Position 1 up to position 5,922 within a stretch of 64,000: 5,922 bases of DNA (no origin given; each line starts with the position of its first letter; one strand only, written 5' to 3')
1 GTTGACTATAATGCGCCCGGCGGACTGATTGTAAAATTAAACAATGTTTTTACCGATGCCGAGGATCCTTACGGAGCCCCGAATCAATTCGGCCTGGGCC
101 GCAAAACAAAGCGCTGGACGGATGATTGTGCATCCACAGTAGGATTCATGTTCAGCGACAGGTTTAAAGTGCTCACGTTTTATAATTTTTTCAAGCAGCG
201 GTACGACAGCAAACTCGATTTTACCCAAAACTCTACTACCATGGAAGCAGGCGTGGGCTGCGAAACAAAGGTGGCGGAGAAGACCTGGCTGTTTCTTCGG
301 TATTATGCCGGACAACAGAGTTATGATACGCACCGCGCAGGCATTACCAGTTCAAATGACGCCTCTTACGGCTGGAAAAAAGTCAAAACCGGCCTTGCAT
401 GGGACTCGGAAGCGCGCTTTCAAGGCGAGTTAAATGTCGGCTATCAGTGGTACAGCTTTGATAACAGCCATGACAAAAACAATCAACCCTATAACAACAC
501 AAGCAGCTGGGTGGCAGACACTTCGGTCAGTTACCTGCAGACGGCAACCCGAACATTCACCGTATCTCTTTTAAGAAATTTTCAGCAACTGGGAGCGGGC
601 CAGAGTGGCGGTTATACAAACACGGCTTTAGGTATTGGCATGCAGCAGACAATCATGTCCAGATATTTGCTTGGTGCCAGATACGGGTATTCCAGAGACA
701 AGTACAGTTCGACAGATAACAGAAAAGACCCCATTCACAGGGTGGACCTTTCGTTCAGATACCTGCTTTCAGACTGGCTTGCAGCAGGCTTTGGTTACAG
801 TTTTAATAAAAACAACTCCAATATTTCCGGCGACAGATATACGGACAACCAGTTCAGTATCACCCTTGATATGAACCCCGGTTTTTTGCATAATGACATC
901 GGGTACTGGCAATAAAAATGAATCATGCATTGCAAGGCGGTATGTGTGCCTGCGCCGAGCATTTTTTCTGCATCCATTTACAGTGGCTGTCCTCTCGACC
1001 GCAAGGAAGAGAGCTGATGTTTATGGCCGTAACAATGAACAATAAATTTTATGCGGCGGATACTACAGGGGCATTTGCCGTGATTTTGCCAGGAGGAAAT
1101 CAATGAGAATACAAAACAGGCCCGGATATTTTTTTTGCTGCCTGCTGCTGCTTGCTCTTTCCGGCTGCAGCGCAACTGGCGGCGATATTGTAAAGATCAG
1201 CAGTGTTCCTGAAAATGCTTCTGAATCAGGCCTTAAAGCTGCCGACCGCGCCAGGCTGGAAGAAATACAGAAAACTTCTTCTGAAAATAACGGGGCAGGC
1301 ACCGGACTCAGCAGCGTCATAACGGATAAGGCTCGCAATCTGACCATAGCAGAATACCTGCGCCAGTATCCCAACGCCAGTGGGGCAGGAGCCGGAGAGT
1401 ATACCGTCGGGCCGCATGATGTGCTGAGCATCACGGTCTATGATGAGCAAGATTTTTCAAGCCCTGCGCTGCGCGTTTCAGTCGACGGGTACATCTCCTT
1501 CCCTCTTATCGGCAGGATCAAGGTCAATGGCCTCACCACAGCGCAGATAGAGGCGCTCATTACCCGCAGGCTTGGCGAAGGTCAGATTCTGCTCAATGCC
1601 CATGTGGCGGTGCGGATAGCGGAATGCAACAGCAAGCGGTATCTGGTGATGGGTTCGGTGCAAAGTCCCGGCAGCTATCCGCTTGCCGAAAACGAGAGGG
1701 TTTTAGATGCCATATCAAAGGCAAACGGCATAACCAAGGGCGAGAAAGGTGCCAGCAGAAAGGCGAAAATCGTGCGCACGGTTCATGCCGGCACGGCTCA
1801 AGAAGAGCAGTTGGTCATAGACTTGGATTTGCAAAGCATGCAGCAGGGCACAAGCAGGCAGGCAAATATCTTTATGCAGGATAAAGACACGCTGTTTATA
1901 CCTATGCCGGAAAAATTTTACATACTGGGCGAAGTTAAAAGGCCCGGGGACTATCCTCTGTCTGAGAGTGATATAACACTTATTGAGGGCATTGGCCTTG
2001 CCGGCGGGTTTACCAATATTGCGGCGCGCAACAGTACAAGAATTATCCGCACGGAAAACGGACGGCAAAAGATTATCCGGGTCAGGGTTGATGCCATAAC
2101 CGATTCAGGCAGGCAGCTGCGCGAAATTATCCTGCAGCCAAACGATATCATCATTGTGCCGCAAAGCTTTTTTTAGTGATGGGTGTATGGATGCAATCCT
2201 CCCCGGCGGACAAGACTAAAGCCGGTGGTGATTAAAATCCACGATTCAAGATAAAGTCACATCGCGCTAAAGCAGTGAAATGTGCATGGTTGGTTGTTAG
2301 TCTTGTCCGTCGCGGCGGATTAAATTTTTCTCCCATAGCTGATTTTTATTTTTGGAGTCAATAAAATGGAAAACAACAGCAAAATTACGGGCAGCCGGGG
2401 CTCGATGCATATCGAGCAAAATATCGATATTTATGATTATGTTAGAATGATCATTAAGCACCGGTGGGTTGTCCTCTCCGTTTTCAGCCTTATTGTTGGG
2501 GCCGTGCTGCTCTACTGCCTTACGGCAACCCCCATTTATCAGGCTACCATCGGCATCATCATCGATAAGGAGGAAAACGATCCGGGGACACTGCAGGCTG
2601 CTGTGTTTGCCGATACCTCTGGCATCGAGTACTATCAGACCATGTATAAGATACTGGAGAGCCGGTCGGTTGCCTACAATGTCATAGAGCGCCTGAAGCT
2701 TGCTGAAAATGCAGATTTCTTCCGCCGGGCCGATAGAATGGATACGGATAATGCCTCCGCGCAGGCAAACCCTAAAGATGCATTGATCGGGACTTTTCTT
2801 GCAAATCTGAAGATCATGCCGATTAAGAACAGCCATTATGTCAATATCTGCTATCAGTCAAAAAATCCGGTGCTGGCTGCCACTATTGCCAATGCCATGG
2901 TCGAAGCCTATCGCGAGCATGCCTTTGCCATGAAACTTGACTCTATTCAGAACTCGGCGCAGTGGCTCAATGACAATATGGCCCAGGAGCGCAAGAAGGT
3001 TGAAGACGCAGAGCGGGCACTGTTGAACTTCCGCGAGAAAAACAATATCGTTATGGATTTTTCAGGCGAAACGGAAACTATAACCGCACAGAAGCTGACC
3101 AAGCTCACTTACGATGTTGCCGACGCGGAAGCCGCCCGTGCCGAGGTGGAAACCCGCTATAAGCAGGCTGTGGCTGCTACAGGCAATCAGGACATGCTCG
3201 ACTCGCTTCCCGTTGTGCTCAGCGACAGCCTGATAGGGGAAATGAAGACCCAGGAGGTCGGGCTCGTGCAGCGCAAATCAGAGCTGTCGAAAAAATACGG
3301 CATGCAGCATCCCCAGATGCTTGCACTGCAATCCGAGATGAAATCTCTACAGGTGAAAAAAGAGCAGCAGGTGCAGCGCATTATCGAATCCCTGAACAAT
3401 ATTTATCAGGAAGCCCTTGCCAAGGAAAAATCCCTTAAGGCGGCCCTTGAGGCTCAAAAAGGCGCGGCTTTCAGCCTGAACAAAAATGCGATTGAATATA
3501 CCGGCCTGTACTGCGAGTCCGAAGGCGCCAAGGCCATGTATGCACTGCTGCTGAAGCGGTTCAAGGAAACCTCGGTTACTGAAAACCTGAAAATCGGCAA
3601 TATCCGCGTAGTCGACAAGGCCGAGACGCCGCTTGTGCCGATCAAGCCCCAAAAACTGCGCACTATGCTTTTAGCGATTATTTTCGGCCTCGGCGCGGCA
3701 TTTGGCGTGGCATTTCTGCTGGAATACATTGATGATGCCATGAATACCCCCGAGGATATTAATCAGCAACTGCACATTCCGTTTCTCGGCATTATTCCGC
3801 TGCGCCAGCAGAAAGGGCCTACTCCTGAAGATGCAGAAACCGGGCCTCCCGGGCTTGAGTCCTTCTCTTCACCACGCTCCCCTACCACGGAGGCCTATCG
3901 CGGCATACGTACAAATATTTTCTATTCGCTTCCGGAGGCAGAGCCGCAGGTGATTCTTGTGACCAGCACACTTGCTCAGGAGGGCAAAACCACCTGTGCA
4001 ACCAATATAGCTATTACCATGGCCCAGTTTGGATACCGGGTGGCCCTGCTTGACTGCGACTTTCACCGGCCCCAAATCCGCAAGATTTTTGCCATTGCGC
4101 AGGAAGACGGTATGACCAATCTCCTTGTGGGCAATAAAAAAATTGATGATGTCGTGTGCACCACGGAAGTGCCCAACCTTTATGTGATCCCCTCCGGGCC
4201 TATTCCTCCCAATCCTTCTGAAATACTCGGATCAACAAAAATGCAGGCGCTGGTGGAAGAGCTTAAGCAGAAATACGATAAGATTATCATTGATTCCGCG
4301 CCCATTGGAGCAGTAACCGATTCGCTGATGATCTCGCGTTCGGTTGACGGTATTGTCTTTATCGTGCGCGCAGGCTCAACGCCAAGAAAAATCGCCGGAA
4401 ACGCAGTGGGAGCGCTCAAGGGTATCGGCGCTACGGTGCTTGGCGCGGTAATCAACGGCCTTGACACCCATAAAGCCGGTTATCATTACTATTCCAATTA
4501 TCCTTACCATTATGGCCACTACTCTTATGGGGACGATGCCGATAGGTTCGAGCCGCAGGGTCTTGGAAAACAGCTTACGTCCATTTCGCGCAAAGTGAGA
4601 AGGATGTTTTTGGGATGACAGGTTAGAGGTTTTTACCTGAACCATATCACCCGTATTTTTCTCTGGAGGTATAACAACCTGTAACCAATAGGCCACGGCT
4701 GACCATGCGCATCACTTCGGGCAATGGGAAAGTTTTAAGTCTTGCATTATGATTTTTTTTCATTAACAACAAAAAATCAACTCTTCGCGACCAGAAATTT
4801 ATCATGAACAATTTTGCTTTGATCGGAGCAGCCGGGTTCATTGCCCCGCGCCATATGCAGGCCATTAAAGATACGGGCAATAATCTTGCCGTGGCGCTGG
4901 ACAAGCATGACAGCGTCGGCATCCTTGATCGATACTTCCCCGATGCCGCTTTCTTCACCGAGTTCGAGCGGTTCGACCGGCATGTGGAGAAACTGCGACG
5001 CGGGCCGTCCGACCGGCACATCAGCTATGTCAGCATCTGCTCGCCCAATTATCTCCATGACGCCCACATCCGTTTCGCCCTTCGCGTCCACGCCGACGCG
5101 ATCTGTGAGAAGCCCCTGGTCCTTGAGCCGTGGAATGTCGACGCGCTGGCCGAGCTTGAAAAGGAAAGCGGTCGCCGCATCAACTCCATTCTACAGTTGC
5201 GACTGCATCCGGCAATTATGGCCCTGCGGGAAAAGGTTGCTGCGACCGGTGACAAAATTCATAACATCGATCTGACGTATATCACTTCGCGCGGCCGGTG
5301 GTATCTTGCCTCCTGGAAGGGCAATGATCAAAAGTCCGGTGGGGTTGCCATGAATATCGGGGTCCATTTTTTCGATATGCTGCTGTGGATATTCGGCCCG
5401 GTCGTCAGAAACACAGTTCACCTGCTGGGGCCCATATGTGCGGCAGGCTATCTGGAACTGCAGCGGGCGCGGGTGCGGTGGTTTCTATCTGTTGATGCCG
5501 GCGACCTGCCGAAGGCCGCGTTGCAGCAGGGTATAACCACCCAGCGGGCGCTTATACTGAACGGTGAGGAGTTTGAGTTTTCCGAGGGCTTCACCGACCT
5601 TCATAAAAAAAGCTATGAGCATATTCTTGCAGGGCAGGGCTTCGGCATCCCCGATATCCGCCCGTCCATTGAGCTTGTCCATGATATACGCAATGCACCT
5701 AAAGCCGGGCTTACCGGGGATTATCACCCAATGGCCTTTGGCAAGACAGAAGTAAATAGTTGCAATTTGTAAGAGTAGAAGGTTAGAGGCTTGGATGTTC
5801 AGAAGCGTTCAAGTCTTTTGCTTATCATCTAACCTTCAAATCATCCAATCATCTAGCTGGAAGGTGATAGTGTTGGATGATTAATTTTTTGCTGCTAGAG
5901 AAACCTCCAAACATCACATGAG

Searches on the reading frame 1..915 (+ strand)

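Call 4: search_protein_families(library=pfam, proteins=[window:1-915:+])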
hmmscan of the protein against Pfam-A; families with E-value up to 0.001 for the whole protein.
window:1-915:+ (304 aa): 1 family
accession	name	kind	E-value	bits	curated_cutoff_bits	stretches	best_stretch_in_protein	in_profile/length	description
PF10082.15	BBP2_2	-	2.4e-12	46.9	23.7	1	94-290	188-375/378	Putative beta-barrel porin 2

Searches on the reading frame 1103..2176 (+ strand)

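Call 4: search_protein_families(library=pfam, proteins=[window:1103-2176:+])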
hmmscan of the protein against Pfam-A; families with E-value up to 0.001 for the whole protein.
window:1103-2176:+ (357 aa): 3 families
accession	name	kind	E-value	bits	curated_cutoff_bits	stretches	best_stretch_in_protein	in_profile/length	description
PF02563.21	Poly_export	-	1.7e-21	76.6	28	1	98-172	5-76/77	Polysaccharide biosynthesis/export protein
PF22461.2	SLBB_2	-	2e-21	76.3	27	2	271-352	2-79/79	SLBB domain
PF10531.15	SLBB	-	3.3e-16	59.3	27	2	271-320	1-49/55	SLBB domain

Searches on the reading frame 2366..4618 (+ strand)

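Call 4: search_protein_families(library=pfam, proteins=[window:2366-4618:+])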
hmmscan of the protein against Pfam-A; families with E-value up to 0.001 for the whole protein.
window:2366-4618:+ (750 aa): 5 families
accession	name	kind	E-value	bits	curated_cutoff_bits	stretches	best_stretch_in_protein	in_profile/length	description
PF13807.11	GNVR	-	6.5e-14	52.1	27.7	1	388-451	16-79/82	G-rich domain on putative tyrosine kinase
PF13614.12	AAA_31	-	2.4e-12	47.6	27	1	540-652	14-134/177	AAA domain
PF02706.20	Wzz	-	9.8e-11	42.3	25.5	1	19-109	2-90/91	Chain length determinant protein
PF10609.15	ParA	-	5.6e-09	36.2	27.1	1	528-693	4-169/246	NUBPL iron-transfer P-loop NTPase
PF01656.29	CbiA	-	2.2e-07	31.3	25.4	1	530-638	1-70/125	CobQ/CobB/MinD/ParA nucleotide binding domain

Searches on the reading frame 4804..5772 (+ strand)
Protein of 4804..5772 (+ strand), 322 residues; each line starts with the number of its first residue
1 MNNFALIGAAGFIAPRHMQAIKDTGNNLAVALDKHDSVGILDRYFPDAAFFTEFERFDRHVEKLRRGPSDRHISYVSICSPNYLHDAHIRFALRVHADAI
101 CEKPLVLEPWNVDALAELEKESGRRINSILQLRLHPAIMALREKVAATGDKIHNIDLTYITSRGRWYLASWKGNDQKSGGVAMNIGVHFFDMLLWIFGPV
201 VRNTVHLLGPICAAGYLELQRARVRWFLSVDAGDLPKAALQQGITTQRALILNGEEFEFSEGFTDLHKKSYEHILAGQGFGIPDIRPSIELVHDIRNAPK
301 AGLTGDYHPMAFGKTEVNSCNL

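Call 4: search_protein_families(library=pfam, proteins=[window:4804-5772:+])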
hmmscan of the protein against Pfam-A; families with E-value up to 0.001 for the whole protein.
window:4804-5772:+ (322 aa): 3 families
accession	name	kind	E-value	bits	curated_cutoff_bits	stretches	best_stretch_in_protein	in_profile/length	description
PF01408.29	GFO_IDH_MocA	-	2.2e-17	64.3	24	1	3-126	2-116/120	Oxidoreductase family, NAD-binding Rossmann fold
PF02894.22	GFO_IDH_MocA_C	-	7.9e-14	52.4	22.9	1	152-223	12-95/218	Oxidoreductase family, C-terminal alpha/beta domain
PF22725.1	GFO_IDH_MocA_C3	-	1.3e-07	32.1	27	1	152-205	16-70/124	GFO/IDH/MocA C-terminal domain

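Call 6: search_protein_families(library=ncbifam, proteins=[window:4804-5772:+], max_evalue=0.01)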
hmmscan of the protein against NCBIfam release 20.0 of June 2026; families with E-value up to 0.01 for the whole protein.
window:4804-5772:+ (322 aa): 5 families
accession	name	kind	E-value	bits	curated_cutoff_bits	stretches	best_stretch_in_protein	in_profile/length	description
TIGR04380.1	myo_inos_iolG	equivalog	3.4e-10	39.3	355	1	3-202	3-190/330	inositol 2-dehydrogenase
NF052479.1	LevoglcsnDh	equivalog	3.1e-07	29.4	650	1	55-200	56-205/386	levoglucosan dehydrogenase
NF040723.1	UDP-GlcNAcDh_Arch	equivalog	0.00081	19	450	1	71-203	59-183/302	UDP-N-acetylglucosamine 3-dehydrogenase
NF041392.1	XylDh_Gfo6_Halo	equivalog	0.0035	16.2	350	1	66-146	76-156/350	D-xylose 1-dehydrogenase Gfo6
NF008607.0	PRK11579.1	subfamily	0.004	16.2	330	1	69-207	61-199/346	oxidoreductase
